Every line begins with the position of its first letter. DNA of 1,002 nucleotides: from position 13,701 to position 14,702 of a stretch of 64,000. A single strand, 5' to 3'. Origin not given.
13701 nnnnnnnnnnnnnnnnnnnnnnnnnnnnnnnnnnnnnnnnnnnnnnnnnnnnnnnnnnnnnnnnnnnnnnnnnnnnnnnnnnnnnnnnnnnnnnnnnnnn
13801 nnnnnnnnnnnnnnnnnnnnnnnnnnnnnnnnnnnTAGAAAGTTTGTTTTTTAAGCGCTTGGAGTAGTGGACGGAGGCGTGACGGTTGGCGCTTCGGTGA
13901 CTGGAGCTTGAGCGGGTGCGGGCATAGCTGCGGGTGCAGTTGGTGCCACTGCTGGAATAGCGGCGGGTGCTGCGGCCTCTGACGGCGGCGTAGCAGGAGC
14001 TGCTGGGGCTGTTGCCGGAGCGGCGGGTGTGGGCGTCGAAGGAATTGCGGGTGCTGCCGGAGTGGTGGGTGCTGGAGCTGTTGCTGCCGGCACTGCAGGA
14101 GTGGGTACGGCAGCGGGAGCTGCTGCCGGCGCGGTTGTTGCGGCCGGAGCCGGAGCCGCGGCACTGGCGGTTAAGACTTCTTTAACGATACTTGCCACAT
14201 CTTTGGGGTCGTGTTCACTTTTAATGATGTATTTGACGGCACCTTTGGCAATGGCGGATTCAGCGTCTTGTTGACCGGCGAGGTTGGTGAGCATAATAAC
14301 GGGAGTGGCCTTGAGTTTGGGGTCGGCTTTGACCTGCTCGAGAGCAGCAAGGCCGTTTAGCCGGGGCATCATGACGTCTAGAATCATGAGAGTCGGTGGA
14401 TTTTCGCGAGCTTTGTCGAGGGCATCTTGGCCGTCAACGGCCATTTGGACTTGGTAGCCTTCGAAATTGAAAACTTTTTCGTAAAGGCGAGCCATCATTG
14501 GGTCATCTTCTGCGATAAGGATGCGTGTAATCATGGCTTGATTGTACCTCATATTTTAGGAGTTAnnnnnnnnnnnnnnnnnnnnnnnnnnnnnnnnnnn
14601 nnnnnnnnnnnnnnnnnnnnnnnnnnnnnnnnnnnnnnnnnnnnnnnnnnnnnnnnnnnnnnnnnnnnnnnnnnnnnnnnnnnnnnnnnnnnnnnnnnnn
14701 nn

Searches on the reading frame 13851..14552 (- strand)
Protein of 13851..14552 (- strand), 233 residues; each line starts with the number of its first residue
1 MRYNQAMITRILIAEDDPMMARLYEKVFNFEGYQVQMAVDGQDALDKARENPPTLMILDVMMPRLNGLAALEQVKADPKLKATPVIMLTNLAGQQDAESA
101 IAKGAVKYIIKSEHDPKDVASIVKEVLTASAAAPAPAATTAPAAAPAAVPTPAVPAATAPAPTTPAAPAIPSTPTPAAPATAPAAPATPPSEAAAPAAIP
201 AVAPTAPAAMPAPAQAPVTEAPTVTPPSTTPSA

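Call 3: search_protein_families(library=pfam, proteins=[window:13851-14552:-], max_evalue=1)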
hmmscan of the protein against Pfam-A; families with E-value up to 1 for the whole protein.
window:13851-14552:- (233 aa): 1 family
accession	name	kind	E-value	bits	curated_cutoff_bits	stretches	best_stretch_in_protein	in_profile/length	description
PF00072.30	Response_reg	-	2.1e-23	83.1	30.2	1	11-114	1-102/111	Response regulator receiver domain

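Call 4: search_protein_families(library=ncbifam, proteins=[window:13851-14552:-], max_evalue=1)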
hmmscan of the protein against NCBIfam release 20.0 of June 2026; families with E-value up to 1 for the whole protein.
window:13851-14552:- (233 aa): 94 families (the best 25 are shown)
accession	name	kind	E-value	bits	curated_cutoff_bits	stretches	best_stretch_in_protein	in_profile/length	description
NF045944.1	ResRegRpaBCyano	equivalog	2.4e-19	69.6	330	1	12-130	1-115/229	response regulator transcription factor RpaB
TIGR02154.1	PhoB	equivalog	2.8e-19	69.3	296.2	1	8-127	2-120/226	phosphate regulon transcriptional regulator PhoB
NF007135.0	PRK09581.1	equivalog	4e-18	65.5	474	1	7-115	1-109/457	PleD family two-component system response regulator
NF008469.0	PRK11361.1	equivalog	4.1e-18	65.3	714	1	7-127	3-120/461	acetoacetate metabolism transcriptional regulator AtoC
NF045717.1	DVU0259_DivK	exception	3.2e-17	62.8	160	1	7-127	1-116/117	DVU0259 family response regulator domain-containing protein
NF041733.1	resp_reg_CseB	equivalog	5e-17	62.1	350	1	10-135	2-123/228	two-component system response regulator CseB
NF040689.1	MtrAB_MtrA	equivalog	2.2e-16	59.9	300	1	11-122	1-109/219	MtrAB system response regulator MtrA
NF008199.0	PRK10955.1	equivalog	4.6e-16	59.5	341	1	9-128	2-116/232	envelope stress response regulator transcription factor CpxR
NF053854.1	RespRegPhoBBctds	equivalog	1.1e-15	57.6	270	1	11-133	1-121/225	two-component system response regulator PhoB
NF001965.0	PRK00742.1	subfamily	1.7e-15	57.1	293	1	8-156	3-143/357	chemotaxis-specific protein-glutamate methyltransferase CheB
TIGR02875.1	spore_0_A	equivalog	1.1e-14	54.4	200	1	10-134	4-126/262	sporulation transcription factor Spo0A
NF012227.0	AdeR_RR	equivalog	1.5e-14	54.1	340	1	10-130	13-129/239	efflux system response regulator transcription factor AdeR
TIGR01387.1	cztR_silR_copR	subfamily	1.8e-14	53.9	279.2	1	11-132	1-119/218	heavy metal response regulator transcription factor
NF007982.1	PRK10710.1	equivalog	3.5e-14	53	380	1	6-130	5-125/235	envelope stress response regulator BaeR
NF040534.1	resp_reg_YycF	equivalog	5.3e-14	52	340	1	10-114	2-103/231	response regulator YycF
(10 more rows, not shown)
